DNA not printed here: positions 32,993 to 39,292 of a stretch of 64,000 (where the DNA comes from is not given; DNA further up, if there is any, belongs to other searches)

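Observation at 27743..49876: A single 22.1-kb ORF encodes a 7377-aa Cys-rich repeat protein with a signal peptide and no recognisable anchor or secretion domain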

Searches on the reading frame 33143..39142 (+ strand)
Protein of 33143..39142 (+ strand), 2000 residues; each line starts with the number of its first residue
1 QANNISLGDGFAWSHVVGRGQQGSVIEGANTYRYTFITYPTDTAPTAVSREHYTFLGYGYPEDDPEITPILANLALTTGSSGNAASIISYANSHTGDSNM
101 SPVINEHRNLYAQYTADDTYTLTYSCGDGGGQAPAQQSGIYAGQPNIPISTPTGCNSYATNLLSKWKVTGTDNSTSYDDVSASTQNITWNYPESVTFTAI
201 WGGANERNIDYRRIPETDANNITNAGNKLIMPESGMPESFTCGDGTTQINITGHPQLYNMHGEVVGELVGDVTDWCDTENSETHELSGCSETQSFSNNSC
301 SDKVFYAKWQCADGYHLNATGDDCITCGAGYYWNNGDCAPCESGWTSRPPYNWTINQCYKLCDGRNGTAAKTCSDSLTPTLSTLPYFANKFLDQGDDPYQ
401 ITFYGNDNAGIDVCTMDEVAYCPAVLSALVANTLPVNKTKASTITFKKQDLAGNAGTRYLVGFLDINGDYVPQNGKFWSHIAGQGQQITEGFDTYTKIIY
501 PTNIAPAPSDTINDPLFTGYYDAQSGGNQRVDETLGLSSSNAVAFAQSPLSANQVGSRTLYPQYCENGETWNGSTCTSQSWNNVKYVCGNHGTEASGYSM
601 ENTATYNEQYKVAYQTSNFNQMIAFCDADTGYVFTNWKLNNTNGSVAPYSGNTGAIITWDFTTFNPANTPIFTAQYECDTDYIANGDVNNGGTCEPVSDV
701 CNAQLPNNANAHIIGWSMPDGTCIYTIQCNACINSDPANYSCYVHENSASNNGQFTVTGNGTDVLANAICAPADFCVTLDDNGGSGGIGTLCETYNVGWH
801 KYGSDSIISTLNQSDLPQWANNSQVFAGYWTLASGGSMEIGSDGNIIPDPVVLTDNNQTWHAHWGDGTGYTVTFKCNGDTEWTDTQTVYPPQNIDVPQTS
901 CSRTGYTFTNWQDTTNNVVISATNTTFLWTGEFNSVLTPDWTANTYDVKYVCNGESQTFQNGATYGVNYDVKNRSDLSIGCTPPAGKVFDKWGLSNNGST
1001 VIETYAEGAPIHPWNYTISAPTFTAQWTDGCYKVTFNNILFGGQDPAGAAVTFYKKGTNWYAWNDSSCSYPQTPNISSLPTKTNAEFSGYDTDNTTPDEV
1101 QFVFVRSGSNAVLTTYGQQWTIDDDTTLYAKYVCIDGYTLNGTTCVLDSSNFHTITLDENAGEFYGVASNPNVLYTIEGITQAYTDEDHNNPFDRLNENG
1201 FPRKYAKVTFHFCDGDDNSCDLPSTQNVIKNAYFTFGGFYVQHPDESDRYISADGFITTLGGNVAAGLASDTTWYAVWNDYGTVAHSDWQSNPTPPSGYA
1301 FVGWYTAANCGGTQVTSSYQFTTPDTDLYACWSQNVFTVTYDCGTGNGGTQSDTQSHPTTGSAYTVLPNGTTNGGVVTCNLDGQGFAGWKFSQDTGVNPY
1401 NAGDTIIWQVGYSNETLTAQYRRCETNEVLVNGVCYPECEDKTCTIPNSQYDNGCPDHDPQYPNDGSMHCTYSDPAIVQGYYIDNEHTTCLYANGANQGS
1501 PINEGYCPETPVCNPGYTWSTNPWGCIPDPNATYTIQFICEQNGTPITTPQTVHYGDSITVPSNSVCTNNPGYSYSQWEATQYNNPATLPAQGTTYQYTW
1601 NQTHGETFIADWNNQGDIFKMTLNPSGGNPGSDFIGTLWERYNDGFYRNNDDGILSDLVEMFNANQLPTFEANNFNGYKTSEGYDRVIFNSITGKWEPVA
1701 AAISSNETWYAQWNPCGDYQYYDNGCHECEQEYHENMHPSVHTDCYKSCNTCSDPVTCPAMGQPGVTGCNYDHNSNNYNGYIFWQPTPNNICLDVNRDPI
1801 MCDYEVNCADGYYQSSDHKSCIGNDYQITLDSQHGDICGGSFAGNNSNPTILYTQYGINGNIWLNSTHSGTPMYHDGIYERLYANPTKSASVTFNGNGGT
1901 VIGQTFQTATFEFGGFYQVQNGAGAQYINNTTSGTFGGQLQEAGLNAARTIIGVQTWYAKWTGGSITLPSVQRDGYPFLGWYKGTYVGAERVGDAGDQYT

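Call 5: search_protein_families(library=pfam, proteins=[window:33143-39142:+], max_evalue=0.01)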
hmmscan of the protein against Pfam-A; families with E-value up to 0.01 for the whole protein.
window:33143-39142:+ (2000 aa): 1 family
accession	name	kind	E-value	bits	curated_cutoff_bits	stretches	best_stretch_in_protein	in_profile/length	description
PF09479.16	Flg_new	-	9.8e-08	32.5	27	2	1285-1330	17-64/65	Listeria-Bacteroides repeat domain (List_Bact_rpt)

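Call 6: search_protein_families(library=ncbifam, proteins=[window:33143-39142:+], max_evalue=0.01)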
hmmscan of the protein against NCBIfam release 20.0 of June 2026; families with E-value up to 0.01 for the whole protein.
window:33143-39142:+ (2000 aa): 0 families
